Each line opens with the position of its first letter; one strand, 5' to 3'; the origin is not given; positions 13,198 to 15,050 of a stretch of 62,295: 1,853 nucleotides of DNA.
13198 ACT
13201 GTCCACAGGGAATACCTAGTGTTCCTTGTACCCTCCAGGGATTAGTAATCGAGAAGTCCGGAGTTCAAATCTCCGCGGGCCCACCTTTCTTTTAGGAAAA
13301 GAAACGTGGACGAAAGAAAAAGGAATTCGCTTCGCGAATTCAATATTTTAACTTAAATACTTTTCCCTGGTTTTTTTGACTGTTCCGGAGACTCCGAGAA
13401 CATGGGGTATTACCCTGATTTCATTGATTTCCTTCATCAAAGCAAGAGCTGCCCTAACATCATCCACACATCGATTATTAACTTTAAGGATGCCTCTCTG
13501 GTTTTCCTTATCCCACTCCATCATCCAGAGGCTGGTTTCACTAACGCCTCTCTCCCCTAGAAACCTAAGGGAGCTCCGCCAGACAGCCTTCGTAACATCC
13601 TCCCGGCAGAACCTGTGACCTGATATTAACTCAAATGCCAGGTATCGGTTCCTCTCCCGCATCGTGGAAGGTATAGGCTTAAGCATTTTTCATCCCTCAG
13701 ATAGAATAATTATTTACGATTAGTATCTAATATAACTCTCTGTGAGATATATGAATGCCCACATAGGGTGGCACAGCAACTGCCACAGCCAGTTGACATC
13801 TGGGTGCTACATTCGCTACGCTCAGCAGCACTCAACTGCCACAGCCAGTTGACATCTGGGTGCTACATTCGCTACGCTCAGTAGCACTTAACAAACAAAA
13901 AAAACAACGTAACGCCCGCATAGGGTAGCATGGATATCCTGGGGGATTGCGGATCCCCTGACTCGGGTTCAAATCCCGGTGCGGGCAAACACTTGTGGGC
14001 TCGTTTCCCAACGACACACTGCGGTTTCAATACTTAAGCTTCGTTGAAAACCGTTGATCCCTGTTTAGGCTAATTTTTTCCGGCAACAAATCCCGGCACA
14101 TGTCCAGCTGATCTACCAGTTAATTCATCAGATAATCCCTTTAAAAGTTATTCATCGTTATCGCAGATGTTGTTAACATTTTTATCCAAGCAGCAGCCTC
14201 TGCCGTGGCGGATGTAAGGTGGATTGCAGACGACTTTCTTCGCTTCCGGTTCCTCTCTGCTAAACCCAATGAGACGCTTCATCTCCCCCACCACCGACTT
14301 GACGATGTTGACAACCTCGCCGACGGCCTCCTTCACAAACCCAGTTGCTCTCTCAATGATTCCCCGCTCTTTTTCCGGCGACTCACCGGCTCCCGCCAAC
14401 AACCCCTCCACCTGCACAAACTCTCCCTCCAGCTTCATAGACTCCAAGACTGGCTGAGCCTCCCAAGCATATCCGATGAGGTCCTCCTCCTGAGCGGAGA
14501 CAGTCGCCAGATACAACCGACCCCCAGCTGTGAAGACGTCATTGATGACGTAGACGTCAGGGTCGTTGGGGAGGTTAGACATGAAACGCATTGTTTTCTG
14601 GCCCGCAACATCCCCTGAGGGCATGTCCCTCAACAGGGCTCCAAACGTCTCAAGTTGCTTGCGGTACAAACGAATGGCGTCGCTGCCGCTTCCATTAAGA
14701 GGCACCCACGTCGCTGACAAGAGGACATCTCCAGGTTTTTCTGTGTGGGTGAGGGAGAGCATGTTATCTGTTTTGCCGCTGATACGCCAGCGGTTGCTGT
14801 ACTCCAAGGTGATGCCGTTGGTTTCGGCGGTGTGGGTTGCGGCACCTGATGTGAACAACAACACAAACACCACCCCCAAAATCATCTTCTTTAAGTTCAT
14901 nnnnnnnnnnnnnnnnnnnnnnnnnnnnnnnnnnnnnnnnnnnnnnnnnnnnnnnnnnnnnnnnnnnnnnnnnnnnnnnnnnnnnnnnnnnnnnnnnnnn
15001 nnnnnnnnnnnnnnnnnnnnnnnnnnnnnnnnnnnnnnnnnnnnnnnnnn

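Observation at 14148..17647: GC-rich (~55-58% vs ~40%) two-gene island next to tRNA-Arg encoding secreted proteins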

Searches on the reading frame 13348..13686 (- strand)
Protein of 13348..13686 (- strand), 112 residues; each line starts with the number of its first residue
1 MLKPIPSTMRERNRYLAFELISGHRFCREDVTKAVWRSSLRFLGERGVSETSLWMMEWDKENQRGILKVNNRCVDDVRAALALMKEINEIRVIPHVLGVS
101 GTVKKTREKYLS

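Call 5: search_protein_families(library=pfam, proteins=[window:13348-13686:-], max_evalue=0.1)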
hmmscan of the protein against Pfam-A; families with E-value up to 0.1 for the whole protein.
window:13348-13686:- (112 aa): 1 family
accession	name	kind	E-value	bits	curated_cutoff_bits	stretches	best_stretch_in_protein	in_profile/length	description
PF01900.24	RNase_P_Rpp14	-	4.9e-20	72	23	1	14-111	1-104/104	Rpp14/Pop5 family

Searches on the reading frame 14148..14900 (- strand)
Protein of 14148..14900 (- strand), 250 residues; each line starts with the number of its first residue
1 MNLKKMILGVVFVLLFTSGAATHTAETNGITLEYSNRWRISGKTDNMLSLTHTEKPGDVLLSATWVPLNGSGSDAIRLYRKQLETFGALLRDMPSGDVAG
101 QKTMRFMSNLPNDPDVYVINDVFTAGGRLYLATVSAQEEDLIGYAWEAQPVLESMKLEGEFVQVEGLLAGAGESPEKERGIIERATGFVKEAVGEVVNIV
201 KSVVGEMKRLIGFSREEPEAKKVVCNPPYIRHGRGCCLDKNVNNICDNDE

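Call 5: search_protein_families(library=pfam, proteins=[window:14148-14900:-], max_evalue=0.1)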
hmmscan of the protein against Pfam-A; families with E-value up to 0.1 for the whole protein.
window:14148-14900:- (250 aa): 0 families

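Call 27: find_homologous_proteins(query=A2)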
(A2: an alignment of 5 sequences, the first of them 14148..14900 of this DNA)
Query A2 (5 sequences) (250 aa, profile of the alignment): 5 proteins with E <= 0.001 among 8000 candidates.
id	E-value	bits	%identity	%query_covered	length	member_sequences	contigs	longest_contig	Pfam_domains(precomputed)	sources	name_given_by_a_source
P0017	6.1e-108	378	92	100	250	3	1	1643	-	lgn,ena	-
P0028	1.2e-107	377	38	62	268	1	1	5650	PF13240.12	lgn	-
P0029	1.9e-86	308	39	63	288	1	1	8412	PF13240.12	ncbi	-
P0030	4.0e-48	182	34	25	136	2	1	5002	-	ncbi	-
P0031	1.3e-37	148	31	24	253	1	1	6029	-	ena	-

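Call 29: find_encoding_contigs(protein=P0029, flank=8000, max_places=3)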
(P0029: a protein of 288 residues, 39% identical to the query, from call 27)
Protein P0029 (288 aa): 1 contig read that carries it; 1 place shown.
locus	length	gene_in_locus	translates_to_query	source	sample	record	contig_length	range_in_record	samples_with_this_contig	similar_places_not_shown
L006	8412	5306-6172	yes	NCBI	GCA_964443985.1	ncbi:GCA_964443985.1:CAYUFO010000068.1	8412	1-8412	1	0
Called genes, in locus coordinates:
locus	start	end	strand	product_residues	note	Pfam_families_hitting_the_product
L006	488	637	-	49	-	-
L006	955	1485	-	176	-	PF01965:DJ-1_PfpI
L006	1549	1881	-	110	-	-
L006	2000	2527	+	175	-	-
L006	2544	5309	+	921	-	-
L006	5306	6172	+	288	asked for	PF13240:Zn_Ribbon_1 (weak)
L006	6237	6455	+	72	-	PF01402:RHH_1 (faint)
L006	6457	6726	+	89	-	PF05016:ParE_toxin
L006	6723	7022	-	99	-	PF13683:rve_3, PF13333:rve_2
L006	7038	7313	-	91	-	PF00665:rve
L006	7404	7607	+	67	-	-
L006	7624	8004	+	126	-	PF01850:PIN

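Call 30: find_encoding_contigs(protein=P0031, flank=8000, max_places=3)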
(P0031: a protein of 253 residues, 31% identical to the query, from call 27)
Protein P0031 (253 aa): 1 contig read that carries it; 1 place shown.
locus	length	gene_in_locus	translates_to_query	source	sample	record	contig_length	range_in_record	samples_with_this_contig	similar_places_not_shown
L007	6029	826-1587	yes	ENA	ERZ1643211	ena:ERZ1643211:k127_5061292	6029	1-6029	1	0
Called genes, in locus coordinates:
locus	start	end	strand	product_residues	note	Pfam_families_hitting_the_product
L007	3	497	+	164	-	?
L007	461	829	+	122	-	-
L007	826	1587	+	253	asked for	-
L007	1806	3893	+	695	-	PF00664:ABC_membrane, PF00005:ABC_tran, PF02463:SMC_N (faint)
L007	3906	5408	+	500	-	PF00664:ABC_membrane, PF02463:SMC_N (weak), PF00005:ABC_tran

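Call 37: search_protein_families(library=pfam, proteins=[L007:461-829:+, L007:826-1587:+], max_evalue=0.01)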
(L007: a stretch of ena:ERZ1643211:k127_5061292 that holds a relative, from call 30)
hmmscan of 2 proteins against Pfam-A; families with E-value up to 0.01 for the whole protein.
L007:461-829:+ (122 aa): 0 families

L007:826-1587:+ (253 aa): 0 families

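Call 61: list_cluster_members(proteins=[L006:955-1485:-, L006:2000-2527:+, L006:2544-5309:+, L001:1312-2256:+, L001:6583-7092:-, L018:2469-4196:+, L019:8015-9889:-, L005:298-3033:+, L002:5262-6152:-, L013:2867-4132:+])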
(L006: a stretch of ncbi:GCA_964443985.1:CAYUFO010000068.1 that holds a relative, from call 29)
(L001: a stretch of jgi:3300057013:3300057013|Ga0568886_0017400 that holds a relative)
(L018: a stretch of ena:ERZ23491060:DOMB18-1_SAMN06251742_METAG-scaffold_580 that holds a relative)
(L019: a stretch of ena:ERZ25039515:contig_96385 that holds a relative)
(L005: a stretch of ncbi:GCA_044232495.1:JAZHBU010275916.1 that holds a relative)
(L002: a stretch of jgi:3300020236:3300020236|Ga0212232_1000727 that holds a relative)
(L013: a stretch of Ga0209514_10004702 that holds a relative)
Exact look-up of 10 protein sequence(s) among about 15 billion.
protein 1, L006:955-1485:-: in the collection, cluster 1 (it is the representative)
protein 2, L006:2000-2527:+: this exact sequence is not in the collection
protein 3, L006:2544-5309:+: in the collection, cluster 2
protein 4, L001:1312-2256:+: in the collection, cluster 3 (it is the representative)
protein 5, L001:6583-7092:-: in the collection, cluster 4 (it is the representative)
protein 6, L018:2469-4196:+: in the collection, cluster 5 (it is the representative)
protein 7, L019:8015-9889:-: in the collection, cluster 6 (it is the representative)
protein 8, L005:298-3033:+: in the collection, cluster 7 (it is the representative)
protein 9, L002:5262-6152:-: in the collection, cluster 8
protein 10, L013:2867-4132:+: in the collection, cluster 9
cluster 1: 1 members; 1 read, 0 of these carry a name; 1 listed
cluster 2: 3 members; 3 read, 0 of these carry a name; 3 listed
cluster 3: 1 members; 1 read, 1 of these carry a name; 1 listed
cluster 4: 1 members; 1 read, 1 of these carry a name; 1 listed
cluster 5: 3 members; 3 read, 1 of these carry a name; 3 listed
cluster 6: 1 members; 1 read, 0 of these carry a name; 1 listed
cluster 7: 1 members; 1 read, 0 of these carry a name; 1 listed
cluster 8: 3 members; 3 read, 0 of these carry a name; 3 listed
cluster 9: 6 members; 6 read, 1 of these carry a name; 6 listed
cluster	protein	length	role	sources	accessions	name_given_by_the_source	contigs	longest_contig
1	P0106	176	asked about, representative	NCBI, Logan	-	-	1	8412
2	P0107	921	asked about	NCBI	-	-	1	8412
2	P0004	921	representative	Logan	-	-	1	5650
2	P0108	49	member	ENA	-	-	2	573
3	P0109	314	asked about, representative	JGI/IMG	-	uncharacterized membrane protein YraQ (UPF0718 family)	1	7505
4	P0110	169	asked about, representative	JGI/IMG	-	putative acetyltransferase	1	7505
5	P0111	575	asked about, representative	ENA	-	-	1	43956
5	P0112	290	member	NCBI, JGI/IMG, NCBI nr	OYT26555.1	MAG: hypothetical protein B6U97_03555 [Candidatus Altiarchaeales archaeon ex4484_96]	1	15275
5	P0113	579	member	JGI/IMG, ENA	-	-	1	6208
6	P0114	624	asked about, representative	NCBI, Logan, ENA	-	-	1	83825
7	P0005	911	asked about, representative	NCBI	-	-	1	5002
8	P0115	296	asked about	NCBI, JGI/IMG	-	-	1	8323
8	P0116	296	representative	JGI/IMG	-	-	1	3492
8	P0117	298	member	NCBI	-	-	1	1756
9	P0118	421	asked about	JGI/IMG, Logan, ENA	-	-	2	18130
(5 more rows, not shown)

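Call 70: search_protein_families(library=ncbifam, proteins=[window:14148-14900:-], max_evalue=0.01)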
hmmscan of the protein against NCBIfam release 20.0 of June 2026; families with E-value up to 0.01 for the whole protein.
window:14148-14900:- (250 aa): 0 families

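Call 72: search_solved_structures(query=A2, max_evalue=10)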
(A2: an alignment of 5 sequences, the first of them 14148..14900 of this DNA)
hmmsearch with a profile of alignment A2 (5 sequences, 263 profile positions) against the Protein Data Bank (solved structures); distinct sequences matched with E-value up to 10: 5.
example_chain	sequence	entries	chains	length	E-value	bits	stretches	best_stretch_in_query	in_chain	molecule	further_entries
9grx_0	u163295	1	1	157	0.061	16.1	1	89-156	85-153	Photosynthetic NDH subunit of lumenal location 1, chloroplastic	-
4ttz_D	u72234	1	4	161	0.62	12.8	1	90-164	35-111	Centriole protein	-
4tty_A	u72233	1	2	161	0.79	12.5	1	90-164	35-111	Centriole protein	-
4u2i_A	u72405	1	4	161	1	12.1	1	90-164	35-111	Centriole protein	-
5fig_A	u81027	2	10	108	2.1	11.1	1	198-260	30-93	CSP3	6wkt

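Call 73: search_protein_families(library=padloc, proteins=[window:14148-14900:-], max_evalue=0.01)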
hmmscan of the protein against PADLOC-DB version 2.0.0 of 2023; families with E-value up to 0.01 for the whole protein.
window:14148-14900:- (250 aa): 0 families

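Call 74: search_protein_families(library=phrogs, proteins=[window:14148-14900:-], max_evalue=0.01)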
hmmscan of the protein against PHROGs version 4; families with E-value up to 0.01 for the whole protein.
window:14148-14900:- (250 aa): 0 families
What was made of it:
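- There were no PHROG hits (call 74).
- Tried and rejected: Pfam, NCBIfam, PADLOC and PHROGs on both proteins gave nothing above noise (calls 5, 70, 73, 74).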

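Call 77: search_protein_families(library=pfam, alignment_id=A6, max_evalue=10)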
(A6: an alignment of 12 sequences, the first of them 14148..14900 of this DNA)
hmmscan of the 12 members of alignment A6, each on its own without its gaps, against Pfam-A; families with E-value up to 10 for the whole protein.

A. member 1, window:14148-14900:- (250 aa): 0 families

B. families by the number of members that match (of 12 scanned): 41 families (the first 25 are shown)
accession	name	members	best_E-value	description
PF18933.6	PsbP_2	3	0.0074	PsbP-like protein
PF21827.1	New_glue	3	0.038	New glue protein family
PF13240.11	Zn_Ribbon_1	2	4.3e-07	zinc-ribbon domain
PF13248.11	Zn_ribbon_3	2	1.6e-05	zinc-ribbon domain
PF12773.13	DZR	2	0.00082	Double zinc ribbon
PF17032.10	Zn_ribbon_15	2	0.0026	zinc-ribbon family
PF24463.1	DUF7577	2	0.0033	Domain of unknown function (DUF7577)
PF14575.11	EphA2_TM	2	0.0043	Ephrin type-A receptor 2 transmembrane domain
PF25184.1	YxzE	2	0.0052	YxzE-like putative bacteriocin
PF14316.11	DUF4381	2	0.023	Domain of unknown function (DUF4381)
PF16492.10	Cadherin_C_2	2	0.064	Cadherin cytoplasmic C-terminal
PF18912.6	DZR_2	2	0.14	Double zinc ribbon domain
PF02699.20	YajC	2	0.16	Preprotein translocase subunit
PF10571.15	UPF0547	2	0.16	Uncharacterised protein family UPF0547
PF14803.11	Zn_ribbon_Nudix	2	0.37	Nudix N-terminal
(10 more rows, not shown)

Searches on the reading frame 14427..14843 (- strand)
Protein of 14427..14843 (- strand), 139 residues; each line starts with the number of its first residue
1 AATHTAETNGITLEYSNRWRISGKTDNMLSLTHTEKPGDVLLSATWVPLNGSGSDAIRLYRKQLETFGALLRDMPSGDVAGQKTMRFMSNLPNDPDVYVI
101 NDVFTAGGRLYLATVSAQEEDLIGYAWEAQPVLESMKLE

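Call 81: search_solved_structures(query=A7, max_evalue=10, show_alignments=2)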
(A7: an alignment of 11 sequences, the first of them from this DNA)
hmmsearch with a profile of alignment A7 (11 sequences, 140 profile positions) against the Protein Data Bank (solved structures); distinct sequences matched with E-value up to 10: 12.
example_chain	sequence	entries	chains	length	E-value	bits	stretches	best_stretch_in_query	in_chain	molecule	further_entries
9grx_0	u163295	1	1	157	0.01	18.9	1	69-139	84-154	Photosynthetic NDH subunit of lumenal location 1, chloroplastic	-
1fou_A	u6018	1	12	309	0.085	16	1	62-137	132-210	UPPER COLLAR PROTEIN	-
1h5w_A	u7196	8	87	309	0.087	16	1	62-137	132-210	UPPER COLLAR PROTEIN | Portal protein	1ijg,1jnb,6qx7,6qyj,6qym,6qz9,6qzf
4ejr_A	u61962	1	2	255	0.45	13.7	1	15-60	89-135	Major capsid protein VP60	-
9i3e_0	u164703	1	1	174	0.51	13.5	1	15-60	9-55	Capsid protein VP60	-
5zhx_A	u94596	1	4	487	0.51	13.5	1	54-138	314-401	Rap1 GTPase-GDP dissociation stimulator 1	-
5xgc_A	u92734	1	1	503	0.53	13.4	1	54-138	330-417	Rap1 GTPase-GDP dissociation stimulator 1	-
1aq5_A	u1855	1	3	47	0.68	13.1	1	49-78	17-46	CARTILAGE MATRIX PROTEIN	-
9jjh_A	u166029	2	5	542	0.87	12.7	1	13-60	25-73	Capsid protein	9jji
9jjg_A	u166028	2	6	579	0.92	12.6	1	13-60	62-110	Genome polyprotein | Capsid protein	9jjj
3j1p_A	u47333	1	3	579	2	11.6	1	15-60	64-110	Major capsid protein VP60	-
8th8_S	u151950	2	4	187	2.1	11.5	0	49-85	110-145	Coiled-coil domain-containing protein 153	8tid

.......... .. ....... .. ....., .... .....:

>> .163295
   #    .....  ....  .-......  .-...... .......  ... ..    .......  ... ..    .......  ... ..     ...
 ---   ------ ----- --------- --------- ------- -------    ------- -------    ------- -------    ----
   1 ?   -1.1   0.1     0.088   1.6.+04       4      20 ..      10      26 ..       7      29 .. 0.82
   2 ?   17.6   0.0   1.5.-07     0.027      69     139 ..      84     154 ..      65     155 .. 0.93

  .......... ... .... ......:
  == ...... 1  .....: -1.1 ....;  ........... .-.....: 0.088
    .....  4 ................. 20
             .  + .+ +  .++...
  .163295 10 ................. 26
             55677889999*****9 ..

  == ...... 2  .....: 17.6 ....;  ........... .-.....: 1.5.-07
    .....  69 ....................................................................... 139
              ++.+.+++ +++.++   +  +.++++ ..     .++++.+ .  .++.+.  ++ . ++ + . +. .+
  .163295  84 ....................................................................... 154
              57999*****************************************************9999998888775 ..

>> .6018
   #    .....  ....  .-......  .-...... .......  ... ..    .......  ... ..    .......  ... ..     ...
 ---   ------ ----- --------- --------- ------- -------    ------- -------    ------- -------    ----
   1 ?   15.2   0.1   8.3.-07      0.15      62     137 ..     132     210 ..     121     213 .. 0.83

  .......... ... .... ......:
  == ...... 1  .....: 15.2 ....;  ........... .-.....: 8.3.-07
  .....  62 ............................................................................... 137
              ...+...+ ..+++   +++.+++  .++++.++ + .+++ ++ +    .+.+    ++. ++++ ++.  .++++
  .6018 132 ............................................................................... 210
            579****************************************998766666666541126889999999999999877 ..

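Call 120: find_related_loci(query=A7, collection=viral_contigs, flank=6000)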
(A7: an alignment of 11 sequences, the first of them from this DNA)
Query A7 (139 aa) in viral_contigs; peptide patterns used: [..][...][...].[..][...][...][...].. (x = any residue, [..] = any of these).
21 stretches matched a pattern, but none encodes a relative of the query by tblastn (E <= 1e-3).
